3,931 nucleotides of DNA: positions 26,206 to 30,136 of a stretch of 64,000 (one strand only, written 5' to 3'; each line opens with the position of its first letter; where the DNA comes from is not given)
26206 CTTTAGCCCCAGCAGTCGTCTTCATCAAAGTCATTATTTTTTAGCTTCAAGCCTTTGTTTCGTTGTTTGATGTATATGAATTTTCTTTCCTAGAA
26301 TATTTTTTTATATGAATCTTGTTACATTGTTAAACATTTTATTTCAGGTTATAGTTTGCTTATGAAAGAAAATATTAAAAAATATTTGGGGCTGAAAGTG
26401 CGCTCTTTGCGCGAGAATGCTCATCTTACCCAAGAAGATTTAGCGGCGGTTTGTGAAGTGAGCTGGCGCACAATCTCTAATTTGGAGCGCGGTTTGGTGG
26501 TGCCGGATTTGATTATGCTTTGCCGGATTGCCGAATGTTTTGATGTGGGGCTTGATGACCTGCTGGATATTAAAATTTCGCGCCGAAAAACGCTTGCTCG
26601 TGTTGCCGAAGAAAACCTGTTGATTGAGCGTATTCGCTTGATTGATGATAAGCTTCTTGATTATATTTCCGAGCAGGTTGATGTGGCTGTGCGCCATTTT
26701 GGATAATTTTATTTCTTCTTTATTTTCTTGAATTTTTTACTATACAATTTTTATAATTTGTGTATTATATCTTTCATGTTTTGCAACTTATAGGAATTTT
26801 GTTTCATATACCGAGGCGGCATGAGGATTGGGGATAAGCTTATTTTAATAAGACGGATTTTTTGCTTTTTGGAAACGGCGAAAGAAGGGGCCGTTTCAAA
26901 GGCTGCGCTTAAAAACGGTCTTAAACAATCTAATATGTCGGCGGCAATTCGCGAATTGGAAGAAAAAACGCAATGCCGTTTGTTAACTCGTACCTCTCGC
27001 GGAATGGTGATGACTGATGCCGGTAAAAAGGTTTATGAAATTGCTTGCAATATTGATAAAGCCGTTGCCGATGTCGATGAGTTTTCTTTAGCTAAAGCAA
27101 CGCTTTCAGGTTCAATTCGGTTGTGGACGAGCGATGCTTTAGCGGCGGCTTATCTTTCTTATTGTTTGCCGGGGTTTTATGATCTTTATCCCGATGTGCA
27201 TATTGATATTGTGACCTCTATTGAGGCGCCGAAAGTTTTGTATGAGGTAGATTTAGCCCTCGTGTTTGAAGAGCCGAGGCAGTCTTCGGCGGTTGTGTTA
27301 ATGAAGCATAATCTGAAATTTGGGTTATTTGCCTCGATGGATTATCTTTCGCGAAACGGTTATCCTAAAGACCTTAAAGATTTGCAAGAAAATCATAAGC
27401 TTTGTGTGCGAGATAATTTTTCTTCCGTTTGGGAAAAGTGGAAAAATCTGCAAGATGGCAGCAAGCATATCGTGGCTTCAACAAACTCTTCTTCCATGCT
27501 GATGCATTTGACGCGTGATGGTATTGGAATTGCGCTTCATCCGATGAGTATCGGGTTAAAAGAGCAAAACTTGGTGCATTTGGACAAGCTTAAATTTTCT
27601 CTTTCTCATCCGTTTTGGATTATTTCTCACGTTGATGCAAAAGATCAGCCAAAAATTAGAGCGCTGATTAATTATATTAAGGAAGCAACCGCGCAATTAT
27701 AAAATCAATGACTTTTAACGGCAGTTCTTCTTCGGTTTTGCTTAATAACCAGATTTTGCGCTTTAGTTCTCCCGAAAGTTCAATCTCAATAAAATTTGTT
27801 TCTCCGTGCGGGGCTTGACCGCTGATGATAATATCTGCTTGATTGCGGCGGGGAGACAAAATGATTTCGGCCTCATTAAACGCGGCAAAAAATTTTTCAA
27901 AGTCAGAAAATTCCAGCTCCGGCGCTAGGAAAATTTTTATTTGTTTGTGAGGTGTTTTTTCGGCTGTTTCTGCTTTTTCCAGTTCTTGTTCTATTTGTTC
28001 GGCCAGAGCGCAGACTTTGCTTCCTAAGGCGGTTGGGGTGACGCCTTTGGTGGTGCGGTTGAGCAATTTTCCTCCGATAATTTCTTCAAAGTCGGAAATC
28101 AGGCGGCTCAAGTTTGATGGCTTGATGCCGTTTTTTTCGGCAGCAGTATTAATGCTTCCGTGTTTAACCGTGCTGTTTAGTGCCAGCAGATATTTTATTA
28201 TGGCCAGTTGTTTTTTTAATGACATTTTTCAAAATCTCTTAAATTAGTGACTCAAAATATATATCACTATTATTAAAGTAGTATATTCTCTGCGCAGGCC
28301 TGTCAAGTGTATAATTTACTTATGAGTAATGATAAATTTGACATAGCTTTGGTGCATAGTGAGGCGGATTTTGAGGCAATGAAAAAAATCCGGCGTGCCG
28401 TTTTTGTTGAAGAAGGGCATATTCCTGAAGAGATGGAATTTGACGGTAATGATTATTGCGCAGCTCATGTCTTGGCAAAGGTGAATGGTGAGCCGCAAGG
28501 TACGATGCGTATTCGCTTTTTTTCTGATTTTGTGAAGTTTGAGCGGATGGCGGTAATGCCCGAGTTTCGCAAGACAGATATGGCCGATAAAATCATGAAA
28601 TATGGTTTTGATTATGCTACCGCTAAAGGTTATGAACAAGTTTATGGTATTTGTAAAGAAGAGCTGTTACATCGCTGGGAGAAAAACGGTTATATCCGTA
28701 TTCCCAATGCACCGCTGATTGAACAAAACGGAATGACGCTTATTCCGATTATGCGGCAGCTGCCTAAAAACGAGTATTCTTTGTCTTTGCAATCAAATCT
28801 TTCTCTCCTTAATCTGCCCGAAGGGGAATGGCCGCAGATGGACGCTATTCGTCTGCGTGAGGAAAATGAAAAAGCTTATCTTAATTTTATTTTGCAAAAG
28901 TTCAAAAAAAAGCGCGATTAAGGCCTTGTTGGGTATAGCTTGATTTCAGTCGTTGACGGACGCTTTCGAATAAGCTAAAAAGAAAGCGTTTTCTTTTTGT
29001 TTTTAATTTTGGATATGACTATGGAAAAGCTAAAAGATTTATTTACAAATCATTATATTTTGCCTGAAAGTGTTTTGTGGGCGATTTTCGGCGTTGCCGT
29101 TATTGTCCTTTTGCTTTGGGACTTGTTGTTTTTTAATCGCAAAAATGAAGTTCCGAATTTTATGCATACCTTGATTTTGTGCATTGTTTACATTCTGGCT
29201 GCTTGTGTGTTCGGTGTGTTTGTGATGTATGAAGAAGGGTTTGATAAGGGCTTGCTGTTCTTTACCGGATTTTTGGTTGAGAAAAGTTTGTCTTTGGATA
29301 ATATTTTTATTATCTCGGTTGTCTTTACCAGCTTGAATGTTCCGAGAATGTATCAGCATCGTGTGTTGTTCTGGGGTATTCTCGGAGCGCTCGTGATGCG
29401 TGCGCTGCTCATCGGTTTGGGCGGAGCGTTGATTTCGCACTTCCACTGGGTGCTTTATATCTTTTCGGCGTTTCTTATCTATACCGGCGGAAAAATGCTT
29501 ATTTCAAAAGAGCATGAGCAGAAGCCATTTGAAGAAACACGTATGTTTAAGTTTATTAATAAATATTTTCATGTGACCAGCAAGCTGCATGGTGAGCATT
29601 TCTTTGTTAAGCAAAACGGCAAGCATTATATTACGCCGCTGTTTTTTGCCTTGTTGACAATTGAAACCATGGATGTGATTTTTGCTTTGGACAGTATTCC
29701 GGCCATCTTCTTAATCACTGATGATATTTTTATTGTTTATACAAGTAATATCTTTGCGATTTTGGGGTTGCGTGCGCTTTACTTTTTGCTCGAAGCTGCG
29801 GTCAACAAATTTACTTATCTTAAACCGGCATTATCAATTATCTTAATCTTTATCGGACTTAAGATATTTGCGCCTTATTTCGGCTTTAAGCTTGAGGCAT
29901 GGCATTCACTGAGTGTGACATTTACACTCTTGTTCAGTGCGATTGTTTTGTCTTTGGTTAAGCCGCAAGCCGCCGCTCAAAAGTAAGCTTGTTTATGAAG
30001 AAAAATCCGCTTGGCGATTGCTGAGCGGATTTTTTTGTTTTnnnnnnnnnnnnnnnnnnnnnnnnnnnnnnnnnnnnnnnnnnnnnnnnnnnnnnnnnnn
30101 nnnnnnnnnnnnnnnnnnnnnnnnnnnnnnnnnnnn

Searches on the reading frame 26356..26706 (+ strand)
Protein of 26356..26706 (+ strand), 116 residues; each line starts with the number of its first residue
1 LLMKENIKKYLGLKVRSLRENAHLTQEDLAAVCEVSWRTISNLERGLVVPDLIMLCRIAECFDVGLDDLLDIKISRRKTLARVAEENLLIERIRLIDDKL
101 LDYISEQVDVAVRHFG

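Call 15: search_protein_families(library=pfam, proteins=[window:26356-26706:+], max_evalue=0.001)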
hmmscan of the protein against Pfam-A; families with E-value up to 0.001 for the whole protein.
window:26356-26706:+ (116 aa): 3 families
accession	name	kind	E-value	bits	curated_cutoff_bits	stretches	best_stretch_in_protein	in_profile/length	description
PF01381.28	HTH_3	-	9.7e-12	45.2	23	1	15-69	1-55/55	Helix-turn-helix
PF13560.12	HTH_31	-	1.1e-09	38.8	27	1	11-68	2-60/64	Helix-turn-helix domain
PF12844.13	HTH_19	-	2.5e-05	24.5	30.2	1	14-70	3-59/64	Helix-turn-helix domain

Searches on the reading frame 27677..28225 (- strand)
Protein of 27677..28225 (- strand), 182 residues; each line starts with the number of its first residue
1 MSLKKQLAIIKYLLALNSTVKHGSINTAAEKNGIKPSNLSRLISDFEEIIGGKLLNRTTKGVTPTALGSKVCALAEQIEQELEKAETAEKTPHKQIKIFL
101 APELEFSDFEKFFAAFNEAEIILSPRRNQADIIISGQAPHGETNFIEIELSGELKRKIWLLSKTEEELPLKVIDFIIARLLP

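Call 15: search_protein_families(library=pfam, proteins=[window:27677-28225:-], max_evalue=0.001)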
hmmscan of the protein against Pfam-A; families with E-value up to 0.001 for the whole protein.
window:27677-28225:- (182 aa): 1 family
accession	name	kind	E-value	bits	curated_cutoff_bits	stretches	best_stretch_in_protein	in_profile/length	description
PF00126.33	HTH_1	-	4.8e-13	49.3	26.6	1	13-68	4-59/60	Bacterial regulatory helix-turn-helix protein, lysR family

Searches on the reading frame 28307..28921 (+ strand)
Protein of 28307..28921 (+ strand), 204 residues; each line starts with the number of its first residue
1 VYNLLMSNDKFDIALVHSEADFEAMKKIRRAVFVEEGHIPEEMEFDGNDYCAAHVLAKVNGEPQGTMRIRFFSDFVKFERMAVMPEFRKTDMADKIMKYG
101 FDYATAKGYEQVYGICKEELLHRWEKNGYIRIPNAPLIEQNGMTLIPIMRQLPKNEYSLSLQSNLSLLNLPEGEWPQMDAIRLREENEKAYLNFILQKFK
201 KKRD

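Call 15: search_protein_families(library=pfam, proteins=[window:28307-28921:+], max_evalue=0.001)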
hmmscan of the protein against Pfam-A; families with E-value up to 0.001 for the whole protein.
window:28307-28921:+ (204 aa): 3 families
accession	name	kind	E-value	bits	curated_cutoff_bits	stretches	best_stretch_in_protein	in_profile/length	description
PF00583.31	Acetyltransf_1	-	3.1e-05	24.7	20.7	1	25-113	4-97/116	Acetyltransferase (GNAT) family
PF13508.13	Acetyltransf_7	-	0.00023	21.9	27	1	54-129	5-82/84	Acetyltransferase (GNAT) domain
PF13673.13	Acetyltransf_10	-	0.00082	19.8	23.6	0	52-148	31-124/128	Acetyltransferase (GNAT) domain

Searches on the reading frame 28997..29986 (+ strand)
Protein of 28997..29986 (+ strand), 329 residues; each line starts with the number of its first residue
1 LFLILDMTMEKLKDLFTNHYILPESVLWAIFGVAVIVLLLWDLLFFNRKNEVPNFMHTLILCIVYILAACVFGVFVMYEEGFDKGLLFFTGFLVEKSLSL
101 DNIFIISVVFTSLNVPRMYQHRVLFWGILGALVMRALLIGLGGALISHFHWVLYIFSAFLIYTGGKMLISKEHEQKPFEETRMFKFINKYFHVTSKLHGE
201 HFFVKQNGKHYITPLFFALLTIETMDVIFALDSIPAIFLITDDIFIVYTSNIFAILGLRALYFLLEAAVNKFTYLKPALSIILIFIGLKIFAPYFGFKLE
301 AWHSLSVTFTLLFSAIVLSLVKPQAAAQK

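Call 15: search_protein_families(library=pfam, proteins=[window:28997-29986:+], max_evalue=0.001)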
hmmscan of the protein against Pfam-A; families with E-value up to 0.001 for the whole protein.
window:28997-29986:+ (329 aa): 1 family
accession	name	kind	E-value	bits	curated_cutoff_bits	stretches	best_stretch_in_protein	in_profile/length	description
PF03741.22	TerC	-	5.7e-51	173.2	27.8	1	89-292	1-176/178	Integral membrane protein TerC family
